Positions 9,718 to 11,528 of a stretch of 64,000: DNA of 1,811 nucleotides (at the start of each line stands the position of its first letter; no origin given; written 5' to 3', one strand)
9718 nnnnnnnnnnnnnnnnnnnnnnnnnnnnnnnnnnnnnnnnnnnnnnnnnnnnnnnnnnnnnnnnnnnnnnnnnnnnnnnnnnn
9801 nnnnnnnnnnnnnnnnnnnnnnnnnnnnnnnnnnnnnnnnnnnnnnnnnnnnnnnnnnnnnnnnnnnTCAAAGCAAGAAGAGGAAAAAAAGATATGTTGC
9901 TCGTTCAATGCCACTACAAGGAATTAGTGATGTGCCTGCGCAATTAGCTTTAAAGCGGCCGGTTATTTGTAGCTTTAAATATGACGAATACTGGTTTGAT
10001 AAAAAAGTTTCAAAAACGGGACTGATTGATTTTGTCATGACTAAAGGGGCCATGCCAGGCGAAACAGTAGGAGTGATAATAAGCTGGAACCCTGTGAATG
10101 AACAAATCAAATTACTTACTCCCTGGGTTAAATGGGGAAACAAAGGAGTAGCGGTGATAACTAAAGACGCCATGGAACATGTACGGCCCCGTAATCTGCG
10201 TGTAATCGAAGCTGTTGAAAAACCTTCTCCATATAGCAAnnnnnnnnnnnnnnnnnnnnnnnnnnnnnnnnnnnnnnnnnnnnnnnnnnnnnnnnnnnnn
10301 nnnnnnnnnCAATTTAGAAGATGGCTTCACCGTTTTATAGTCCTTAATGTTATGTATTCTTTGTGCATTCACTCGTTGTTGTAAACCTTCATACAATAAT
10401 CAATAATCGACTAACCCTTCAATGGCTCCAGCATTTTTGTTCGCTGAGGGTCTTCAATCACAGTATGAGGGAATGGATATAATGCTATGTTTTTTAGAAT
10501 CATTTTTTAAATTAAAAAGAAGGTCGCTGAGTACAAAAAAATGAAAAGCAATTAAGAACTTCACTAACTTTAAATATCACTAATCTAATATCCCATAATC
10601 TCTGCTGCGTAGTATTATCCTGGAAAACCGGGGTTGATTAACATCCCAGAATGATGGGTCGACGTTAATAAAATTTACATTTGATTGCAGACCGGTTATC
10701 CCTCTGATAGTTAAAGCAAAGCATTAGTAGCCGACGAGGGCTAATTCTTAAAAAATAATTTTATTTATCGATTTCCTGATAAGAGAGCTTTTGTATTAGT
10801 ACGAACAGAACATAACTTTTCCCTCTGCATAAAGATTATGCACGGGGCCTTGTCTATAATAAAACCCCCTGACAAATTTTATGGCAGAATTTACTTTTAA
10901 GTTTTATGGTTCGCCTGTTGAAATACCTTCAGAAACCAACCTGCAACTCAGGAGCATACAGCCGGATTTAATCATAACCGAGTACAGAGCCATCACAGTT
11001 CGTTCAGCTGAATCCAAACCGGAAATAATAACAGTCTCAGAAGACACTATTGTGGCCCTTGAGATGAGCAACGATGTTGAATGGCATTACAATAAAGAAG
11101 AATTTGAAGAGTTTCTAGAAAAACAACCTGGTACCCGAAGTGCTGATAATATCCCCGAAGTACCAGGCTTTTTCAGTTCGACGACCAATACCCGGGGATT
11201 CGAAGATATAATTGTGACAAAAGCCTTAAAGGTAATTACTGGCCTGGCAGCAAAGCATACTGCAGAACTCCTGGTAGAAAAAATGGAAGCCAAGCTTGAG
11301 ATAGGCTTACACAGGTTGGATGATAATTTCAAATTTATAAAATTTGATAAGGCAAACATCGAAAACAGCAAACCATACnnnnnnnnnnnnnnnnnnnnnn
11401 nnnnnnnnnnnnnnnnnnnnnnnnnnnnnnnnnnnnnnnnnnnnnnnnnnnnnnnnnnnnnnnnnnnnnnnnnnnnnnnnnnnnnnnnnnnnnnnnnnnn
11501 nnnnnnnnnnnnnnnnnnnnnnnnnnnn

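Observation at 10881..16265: Giant tri-enzymatic protein with lipase, LCAT-like phospholipase and CHAT protease domains, divergent from the eCIS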

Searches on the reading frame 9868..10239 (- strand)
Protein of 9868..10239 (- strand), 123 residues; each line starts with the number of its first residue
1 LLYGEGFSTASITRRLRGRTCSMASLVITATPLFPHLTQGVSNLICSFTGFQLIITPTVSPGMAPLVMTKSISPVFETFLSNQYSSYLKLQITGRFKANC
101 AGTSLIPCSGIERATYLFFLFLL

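Call 9: search_protein_families(library=pfam, proteins=[window:9868-10239:-], max_evalue=0.01)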
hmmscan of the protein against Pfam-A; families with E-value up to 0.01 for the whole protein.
window:9868-10239:- (123 aa): 0 families

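Call 21: search_protein_families(library=pfam, proteins=[window:9868-10239:-], max_evalue=10)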
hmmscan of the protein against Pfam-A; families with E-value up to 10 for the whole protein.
window:9868-10239:- (123 aa): 1 family
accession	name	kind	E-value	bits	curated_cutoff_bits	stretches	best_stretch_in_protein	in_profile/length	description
PF02444.21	HEV_ORF1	-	0.016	16.2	27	1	18-67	25-74/114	Hepatitis E virus ORF-2 (Putative capsid protein)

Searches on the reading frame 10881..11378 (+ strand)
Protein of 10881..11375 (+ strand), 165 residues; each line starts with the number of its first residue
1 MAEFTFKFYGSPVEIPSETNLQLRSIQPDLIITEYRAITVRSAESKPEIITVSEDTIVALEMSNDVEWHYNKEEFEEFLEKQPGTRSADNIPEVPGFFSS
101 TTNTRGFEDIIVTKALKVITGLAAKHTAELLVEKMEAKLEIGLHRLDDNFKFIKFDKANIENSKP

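Call 21: search_protein_families(library=pfam, proteins=[window:10881-11375:+], max_evalue=10)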
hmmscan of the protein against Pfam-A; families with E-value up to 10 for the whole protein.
window:10881-11375:+ (165 aa): 0 families

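Call 71: predict_structure(alignment_id=A4)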
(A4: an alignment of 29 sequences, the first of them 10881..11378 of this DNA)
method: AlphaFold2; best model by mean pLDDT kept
length: 166 residues; sequences in the alignment: 29
mean_pLDDT: 81.1   pTM: 0.65
mean pLDDT of the five models: 81.1, 80.0, 79.6, 78.0, 76.1
residues with pLDDT >= 90: 58; 70-90: 76; 50-70: 31; < 50: 1
segments of 3 or more residues with pLDDT < 50: none
pLDDT, mean of each block of 10 residues (from residue 1): 90 81 82 87 81 93 92 94 77 82 58 91 67 72 77 79 74
secondary structure, 60 per line:
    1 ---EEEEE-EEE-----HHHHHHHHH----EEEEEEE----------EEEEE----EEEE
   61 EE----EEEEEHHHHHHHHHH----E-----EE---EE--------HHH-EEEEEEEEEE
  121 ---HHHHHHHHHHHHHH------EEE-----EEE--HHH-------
elements in order: E4-8 E10-12 H18-26 E31-37 E48-52 E57-62 E67-71 H72-81 E111-120 H124-137 E144-146 E152-154
